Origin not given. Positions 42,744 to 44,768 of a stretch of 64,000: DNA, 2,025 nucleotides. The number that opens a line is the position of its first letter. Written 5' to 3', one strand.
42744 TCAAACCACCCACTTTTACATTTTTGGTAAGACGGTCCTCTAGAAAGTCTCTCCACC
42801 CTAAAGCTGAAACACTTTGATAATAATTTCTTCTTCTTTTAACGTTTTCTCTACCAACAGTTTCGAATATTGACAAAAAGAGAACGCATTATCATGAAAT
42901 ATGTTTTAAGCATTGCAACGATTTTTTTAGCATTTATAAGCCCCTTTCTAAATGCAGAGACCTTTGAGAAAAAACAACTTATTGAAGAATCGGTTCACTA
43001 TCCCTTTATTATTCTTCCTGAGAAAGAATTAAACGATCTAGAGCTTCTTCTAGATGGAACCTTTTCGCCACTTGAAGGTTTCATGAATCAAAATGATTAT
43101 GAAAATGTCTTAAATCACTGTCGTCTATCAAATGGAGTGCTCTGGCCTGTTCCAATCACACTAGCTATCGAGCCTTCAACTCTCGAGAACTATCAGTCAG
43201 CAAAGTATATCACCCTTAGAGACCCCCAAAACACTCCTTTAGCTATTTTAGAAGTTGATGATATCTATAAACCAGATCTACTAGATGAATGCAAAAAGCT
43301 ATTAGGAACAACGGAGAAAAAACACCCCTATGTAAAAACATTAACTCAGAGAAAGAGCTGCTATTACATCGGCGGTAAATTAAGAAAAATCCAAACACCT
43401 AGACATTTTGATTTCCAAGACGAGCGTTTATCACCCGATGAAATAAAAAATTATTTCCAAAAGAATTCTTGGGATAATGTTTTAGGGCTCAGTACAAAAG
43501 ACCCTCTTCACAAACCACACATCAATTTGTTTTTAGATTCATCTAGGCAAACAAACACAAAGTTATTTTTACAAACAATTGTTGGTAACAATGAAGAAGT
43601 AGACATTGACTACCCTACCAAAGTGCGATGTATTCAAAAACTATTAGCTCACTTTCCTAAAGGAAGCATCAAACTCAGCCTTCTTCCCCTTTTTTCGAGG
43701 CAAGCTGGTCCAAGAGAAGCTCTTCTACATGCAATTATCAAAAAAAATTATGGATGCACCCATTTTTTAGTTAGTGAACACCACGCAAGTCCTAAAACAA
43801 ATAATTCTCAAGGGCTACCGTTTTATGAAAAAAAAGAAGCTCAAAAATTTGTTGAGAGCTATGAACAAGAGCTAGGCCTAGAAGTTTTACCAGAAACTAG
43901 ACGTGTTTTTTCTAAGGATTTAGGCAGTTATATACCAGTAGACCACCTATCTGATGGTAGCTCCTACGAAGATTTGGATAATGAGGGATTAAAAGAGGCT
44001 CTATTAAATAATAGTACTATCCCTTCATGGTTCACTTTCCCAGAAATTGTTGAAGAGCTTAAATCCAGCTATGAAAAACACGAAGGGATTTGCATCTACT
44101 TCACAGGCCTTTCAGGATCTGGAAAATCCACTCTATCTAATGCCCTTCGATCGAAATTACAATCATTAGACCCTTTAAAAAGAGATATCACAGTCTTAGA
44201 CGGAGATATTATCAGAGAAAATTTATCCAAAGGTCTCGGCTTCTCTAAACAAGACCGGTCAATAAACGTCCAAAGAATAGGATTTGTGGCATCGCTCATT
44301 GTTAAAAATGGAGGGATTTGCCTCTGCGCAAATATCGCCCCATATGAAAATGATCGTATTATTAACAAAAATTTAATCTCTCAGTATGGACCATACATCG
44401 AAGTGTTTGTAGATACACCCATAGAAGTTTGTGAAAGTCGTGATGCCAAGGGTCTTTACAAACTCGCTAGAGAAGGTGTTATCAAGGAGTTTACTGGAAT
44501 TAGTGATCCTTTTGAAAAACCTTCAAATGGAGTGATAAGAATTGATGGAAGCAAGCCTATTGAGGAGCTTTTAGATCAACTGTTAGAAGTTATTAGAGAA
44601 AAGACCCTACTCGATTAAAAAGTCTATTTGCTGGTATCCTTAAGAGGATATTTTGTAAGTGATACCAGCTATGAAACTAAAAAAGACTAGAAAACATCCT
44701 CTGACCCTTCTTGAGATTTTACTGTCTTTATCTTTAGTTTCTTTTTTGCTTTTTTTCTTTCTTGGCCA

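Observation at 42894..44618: APS kinase fused to a catalytically degenerate ATP-sulfurylase-like domain, carrying a Sec-type signal peptide and embedded among pseudopilin genes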

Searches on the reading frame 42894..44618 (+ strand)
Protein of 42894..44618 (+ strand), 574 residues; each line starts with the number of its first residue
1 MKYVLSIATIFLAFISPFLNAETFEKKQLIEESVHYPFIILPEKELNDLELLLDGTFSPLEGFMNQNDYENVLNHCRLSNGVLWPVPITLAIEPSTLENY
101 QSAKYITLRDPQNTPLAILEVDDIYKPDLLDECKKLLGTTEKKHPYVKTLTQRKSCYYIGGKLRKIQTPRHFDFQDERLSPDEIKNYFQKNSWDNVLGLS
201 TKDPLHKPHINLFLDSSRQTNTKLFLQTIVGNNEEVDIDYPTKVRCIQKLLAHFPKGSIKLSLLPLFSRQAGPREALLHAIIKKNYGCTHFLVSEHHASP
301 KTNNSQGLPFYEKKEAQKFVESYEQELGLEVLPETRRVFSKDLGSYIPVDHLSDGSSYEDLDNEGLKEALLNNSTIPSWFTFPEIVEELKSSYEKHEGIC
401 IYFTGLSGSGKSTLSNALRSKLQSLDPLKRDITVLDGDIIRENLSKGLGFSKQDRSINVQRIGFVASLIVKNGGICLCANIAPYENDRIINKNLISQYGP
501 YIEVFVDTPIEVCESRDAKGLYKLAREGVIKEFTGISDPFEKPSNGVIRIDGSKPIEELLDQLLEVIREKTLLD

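Call 3: search_protein_families(library=pfam, proteins=[window:42894-44618:+], max_evalue=0.01)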
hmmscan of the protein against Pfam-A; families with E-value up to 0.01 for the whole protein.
window:42894-44618:+ (574 aa): 8 families
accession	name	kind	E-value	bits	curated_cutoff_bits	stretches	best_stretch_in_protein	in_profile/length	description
PF01583.26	APS_kinase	-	1.4e-54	184.7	21.1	1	398-550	2-151/152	Adenylylsulphate kinase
PF01747.23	ATP-sulfurylase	-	9.8e-52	175.9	24.3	1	178-391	4-211/212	ATP-sulfurylase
PF14306.12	PUA_2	-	1.8e-42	145.1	27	1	25-167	17-158/159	PUA-like domain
PF13671.12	AAA_33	-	0.0016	19.2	27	1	401-453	2-45/143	AAA domain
PF13238.12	AAA_18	-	0.0031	18.4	29.4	1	401-442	1-30/128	AAA domain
PF00005.33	ABC_tran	-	0.0033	18.5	25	1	396-455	9-68/137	ABC transporter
PF03193.22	RsgA_GTPase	-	0.0053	17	30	1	396-423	104-131/174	RsgA GTPase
PF13207.12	AAA_17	-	0.0077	17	27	0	404-454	1-43/136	AAA domain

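Call 4: search_protein_families(library=ncbifam, proteins=[window:42894-44618:+], max_evalue=0.01)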
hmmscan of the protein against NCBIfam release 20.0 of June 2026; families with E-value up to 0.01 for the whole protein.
window:42894-44618:+ (574 aa): 10 families
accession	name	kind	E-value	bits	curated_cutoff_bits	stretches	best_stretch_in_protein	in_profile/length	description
NF004040.0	PRK05537.1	equivalog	1.2e-195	651.3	669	1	23-573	20-570/572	bifunctional sulfate adenylyltransferase/adenylylsulfate kinase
TIGR00339.1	sopT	equivalog_domain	1.6e-93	313.6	322.95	1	25-389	16-381/383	sulfate adenylyltransferase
NF003166.0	PRK04149.1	subfamily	1.6e-69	234.2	387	1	23-396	19-385/393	sulfate adenylyltransferase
NF002059.0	PRK00889.1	subfamily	2.1e-56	190.4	244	1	395-571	2-173/177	adenylyl-sulfate kinase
TIGR00455.1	apsK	equivalog_domain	1.2e-55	188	138.7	1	385-566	5-183/184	adenylyl-sulfate kinase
NF003013.0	PRK03846.1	subfamily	8.3e-54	182.3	163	1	385-572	15-199/202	adenylyl-sulfate kinase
NF004035.0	PRK05506.1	subfamily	3.8e-47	160.9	715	1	383-570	445-629/632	bifunctional sulfate adenylyltransferase subunit 1/adenylylsulfate kinase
NF004041.0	PRK05541.1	subfamily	4.6e-25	88.7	127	1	395-570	4-173/176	adenylyl-sulfate kinase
TIGR03574.1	selen_PSTK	equivalog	0.00023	20.7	290.5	1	401-570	2-170/249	L-seryl-tRNA(Sec) kinase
TIGR03420.1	DnaA_homol_Hda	equivalog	0.0049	16.4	194.8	0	384-424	24-64/226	DnaA regulatory inactivator Hda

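Call 5: search_solved_structures(query=window:42894-44618:+, show_alignments=3, max_evalue=1e-10)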
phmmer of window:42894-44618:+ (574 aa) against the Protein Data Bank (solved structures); distinct sequences matched with E-value up to 1e-10: 36.
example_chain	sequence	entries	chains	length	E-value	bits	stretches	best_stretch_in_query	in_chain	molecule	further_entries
2gks_A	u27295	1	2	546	1.5e-133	449.6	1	38-569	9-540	Bifunctional SAT/APS kinase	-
1m8p_A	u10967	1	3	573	7.5e-121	407.6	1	26-569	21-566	sulfate adenylyltransferase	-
1i2d_A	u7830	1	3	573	2.6e-120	405.8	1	26-569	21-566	ATP SULFURYLASE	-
3cr8_A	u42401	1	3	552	7.6e-90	305.3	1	157-565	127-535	Sulfate adenylyltransferase, adenylylsulfate kinase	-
1jec_A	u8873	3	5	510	1e-83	285.1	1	21-402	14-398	SULFATE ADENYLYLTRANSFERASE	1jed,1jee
1j70_A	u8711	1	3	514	1e-83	285.1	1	21-402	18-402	ATP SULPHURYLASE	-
1r6x_A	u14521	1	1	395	1.1e-83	284.9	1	21-392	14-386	ATP:sulfate adenylyltransferase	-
1g8f_A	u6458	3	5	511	2.5e-83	283.8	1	21-402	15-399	SULFATE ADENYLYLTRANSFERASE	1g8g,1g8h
23vk_A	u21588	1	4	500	9e-61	209.3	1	374-567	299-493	adenylyl-sulfate kinase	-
1x6v_B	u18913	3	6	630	9.3e-54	186.1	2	397-572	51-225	Bifunctional 3'-phosphoadenosine 5'-phosphosulfate synthetase 1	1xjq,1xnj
5cb6_A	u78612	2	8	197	2.4e-43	151.7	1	391-559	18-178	Probable adenylyl-sulfate kinase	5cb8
3uie_A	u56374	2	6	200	2.6e-39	138.4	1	395-557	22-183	Adenylyl-sulfate kinase 1, chloroplastic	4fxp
8a8d_A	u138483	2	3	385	1.9e-38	135.6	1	25-391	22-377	ATP sulfurylase from Methanothermococcus thermolithotrophicus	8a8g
1d6j_A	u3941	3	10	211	8.1e-37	130.2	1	391-570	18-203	ADENOSINE-5'PHOSPHOSULFATE KINASE | Adenylylsulfate kinase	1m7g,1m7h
3cr7_A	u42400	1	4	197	3.4e-36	128.2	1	397-570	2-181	Adenylyl-sulfate kinase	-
23vl_A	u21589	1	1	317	1.6e-11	46.7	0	33-127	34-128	adenylyl-sulfate kinase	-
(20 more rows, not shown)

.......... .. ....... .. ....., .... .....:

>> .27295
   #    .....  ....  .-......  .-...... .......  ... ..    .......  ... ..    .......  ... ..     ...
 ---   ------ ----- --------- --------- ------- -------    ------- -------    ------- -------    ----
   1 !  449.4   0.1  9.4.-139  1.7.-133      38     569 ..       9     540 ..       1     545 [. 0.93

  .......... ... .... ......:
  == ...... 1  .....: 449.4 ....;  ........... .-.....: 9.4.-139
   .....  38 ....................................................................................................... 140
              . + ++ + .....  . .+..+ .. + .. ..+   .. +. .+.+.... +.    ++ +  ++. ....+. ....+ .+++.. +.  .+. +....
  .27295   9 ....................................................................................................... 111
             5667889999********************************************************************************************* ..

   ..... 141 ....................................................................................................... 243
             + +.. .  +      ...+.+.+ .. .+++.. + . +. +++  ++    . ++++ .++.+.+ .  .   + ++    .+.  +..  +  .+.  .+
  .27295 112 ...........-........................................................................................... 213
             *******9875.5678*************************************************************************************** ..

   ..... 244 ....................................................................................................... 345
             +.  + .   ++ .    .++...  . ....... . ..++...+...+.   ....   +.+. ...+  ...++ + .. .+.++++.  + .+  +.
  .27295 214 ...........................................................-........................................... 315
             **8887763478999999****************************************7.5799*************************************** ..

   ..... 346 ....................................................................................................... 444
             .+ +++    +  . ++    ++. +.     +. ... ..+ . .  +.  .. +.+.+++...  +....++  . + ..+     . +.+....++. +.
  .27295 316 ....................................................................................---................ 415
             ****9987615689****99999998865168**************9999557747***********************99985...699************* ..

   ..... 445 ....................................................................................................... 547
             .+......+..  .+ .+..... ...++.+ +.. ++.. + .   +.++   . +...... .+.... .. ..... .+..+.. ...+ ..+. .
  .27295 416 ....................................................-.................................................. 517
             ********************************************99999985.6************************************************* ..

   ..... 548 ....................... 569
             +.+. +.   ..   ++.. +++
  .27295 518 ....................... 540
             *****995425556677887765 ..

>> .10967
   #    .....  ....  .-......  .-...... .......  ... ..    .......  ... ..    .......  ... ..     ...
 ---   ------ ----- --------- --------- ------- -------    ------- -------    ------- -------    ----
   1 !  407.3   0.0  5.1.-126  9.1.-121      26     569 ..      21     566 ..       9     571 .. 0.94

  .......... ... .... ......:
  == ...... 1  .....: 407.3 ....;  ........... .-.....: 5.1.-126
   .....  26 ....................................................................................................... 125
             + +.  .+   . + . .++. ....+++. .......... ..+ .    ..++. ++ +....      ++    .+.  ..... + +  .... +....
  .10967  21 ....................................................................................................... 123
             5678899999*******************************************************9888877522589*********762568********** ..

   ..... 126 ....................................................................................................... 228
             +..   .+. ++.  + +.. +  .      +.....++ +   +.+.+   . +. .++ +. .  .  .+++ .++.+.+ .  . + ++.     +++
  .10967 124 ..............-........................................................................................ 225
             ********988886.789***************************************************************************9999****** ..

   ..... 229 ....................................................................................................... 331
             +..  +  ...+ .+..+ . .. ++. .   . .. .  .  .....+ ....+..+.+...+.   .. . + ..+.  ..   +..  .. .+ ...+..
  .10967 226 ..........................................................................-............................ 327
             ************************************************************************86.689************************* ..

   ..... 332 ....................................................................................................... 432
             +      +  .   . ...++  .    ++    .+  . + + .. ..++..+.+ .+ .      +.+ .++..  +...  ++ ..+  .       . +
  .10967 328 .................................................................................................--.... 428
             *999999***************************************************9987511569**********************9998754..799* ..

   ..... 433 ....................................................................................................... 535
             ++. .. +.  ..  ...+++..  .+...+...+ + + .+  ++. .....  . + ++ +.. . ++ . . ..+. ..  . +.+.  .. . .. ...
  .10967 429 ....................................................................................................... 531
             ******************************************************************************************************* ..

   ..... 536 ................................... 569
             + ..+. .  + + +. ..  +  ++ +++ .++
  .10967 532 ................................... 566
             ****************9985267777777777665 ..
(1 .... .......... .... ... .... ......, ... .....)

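Call 6: find_homologous_proteins(query=window:42894-44618:+, max_evalue=1e-20)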
Query window:42894-44618:+ (574 aa): 7994 proteins with E <= 1e-20 among 8000 candidates; the best 120 are listed.
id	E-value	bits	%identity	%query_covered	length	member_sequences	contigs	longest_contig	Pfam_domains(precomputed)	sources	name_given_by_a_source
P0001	0.0e+0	1305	100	100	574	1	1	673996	PF14306.13,PF01747.24,PF01583.27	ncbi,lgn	-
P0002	3.6e-227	774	59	95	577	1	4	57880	PF14306.13,PF01747.24,PF01583.27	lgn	-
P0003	4.9e-220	750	57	98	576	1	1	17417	PF14306.13,PF01747.24,PF01583.27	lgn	-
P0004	5.5e-191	654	49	99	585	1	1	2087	PF14306.13,PF01747.24,PF13671.13,PF01583.27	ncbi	ncbi:MAG: bifunctional sulfate adenylyltransferase/adenylylsulfate kinase [Waddliaceae bacterium]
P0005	2.2e-189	649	50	94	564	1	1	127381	PF14306.13,PF01747.24,PF01583.27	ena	-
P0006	1.7e-182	626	52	95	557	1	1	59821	PF14306.13,PF01747.24,PF01583.27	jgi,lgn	jgi:sulfate adenylyltransferase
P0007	5.0e-180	618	51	95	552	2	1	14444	PF14306.13,PF01747.24,PF01583.27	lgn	-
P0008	5.3e-180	618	49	94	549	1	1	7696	PF14306.13,PF01747.24,PF01583.27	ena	-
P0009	1.3e-178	613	49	94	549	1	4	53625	PF14306.13,PF01747.24,PF01583.27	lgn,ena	-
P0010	1.3e-178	613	47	97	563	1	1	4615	PF14306.13,PF01747.24,PF01583.27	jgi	-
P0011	4.6e-178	611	50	95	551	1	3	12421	PF14306.13,PF01747.24,PF01583.27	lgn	-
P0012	2.8e-177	609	48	95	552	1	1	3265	PF14306.13,PF01747.24,PF01583.27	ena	-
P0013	8.3e-177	607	49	96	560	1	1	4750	PF14306.13,PF01747.24,PF01583.27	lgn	-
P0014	1.6e-176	606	49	92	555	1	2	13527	PF14306.13,PF01747.24,PF01583.27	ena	-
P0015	3.4e-175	602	50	93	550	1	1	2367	PF14306.13,PF01747.24,PF01583.27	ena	-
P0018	8.0e-174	597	47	95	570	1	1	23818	PF14306.13,PF01747.24,PF01583.27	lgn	-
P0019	2.1e-173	596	46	100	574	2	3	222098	PF14306.13,PF01747.24,PF13671.13,PF01583.27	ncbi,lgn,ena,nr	ncbi:MAG: putative bifunctional SAT/APS kinase [Chlamydiia bacterium]|nr:putative bifunctional SAT/A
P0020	4.8e-172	592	46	93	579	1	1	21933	PF14306.13,PF01747.24,PF01583.27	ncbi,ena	-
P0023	9.9e-172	591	48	95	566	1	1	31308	PF14306.13,PF01747.24,PF13671.13,PF01583.27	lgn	-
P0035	5.6e-169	581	45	94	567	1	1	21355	PF14306.13,PF01747.24,PF13671.13,PF01583.27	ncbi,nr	ncbi:MAG: bifunctional sulfate adenylyltransferase/adenylylsulfate kinase [Chlamydiales bacterium]|n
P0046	2.5e-165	569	47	94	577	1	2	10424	PF14306.13,PF01747.24,PF01583.27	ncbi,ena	-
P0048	4.5e-165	569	45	98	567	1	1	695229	PF14306.13,PF01747.24,PF01583.27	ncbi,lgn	-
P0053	1.2e-163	564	47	94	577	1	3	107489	PF14306.13,PF01747.24,PF01583.27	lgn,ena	-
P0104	2.6e-159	550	48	95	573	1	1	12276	PF14306.13,PF01747.24,PF01583.27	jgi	jgi:sulfate adenylyltransferase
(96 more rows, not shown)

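Call 11: find_encoding_contigs(protein=P0002, flank=8000, max_places=2)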
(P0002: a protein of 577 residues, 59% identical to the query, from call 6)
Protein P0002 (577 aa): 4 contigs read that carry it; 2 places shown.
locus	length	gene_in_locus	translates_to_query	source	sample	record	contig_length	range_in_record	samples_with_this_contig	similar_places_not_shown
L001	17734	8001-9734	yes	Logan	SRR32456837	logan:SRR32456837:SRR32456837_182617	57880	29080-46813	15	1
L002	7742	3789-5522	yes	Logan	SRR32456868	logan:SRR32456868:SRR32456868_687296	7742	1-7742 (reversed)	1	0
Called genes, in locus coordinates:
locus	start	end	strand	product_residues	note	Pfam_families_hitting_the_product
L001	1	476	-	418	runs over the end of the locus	-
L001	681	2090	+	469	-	PF00890:FAD_binding_2 (weak), PF01134:GIDA, PF01266:DAO (faint), PF07992:Pyr_redox_2, PF12831:FAD_oxidored, PF13738:Pyr_redox_3, PF00070:Pyr_redox, PF02852:Pyr_redox_dim, +5 more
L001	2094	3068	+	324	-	PF16881:LIAS_N (weak), PF04055:Radical_SAM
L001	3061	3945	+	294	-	PF13646:HEAT_2 (weak)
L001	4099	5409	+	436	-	PF00483:NTP_transferase, PF24894:Hexapep_GlmU (weak), PF25084:LbH_EIF2B (faint), PF25087:GMPPB_C (faint), PF25247:LbH_GLGC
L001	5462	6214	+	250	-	PF00149:Metallophos, PF12850:Metallophos_2 (weak)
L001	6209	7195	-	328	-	-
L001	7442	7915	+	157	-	-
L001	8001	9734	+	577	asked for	PF14306:PUA_2, PF01747:ATP-sulfurylase, PF01583:APS_kinase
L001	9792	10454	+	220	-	-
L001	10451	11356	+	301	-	-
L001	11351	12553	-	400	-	PF13188:PAS_8 (faint), PF00512:HisKA, PF02518:HATPase_c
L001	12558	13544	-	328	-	-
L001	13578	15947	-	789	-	PF00211:Guanylate_cyc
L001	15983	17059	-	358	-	PF16189:Creatinase_N_2 (faint), PF01321:Creatinase_N, PF00557:Peptidase_M24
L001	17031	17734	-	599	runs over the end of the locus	PF02518:HATPase_c, PF13589:HATPase_c_3, PF01119:DNA_mis_repair, PF08676:MutL_C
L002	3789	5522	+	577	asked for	PF14306:PUA_2, PF01747:ATP-sulfurylase, PF01583:APS_kinase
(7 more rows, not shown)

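Call 12: find_encoding_contigs(protein=P0019, flank=8000, max_places=2)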
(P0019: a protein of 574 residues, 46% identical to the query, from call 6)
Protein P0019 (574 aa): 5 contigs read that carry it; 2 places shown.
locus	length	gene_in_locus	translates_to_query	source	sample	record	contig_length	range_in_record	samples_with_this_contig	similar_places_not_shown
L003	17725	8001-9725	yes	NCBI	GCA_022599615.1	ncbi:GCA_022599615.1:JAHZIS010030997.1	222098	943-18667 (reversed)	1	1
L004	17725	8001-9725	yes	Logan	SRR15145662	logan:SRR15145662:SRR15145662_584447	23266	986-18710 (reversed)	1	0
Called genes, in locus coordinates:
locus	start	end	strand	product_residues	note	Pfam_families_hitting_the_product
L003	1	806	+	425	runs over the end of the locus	PF07661:MORN_2 (faint)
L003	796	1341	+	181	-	PF01812:5-FTHF_cyc-lig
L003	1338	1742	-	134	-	-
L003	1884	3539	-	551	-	PF00496:SBP_bac_5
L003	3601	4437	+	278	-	-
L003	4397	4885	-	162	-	PF05991:NYN_YacP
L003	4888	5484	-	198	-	PF01725:Ham1p_like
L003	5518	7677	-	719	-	PF27167:HTH_GRAD, PF27371:GRAD_C (weak), PF03449:GreA_GreB_N, PF01272:GreA_GreB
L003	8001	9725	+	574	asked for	PF14306:PUA_2, PF01747:ATP-sulfurylase, PF01583:APS_kinase, PF13671:AAA_33 (faint)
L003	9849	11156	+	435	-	PF05896:NQRA_N, PF24836:NQRA_2nd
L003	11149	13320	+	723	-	PF06082:YjbH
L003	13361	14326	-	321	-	PF00490:ALAD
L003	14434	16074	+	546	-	PF02511:Thy1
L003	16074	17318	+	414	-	PF03222:Trp_Tyr_perm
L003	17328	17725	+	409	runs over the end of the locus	PF03222:Trp_Tyr_perm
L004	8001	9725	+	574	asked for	PF14306:PUA_2, PF01747:ATP-sulfurylase, PF01583:APS_kinase, PF13671:AAA_33 (faint)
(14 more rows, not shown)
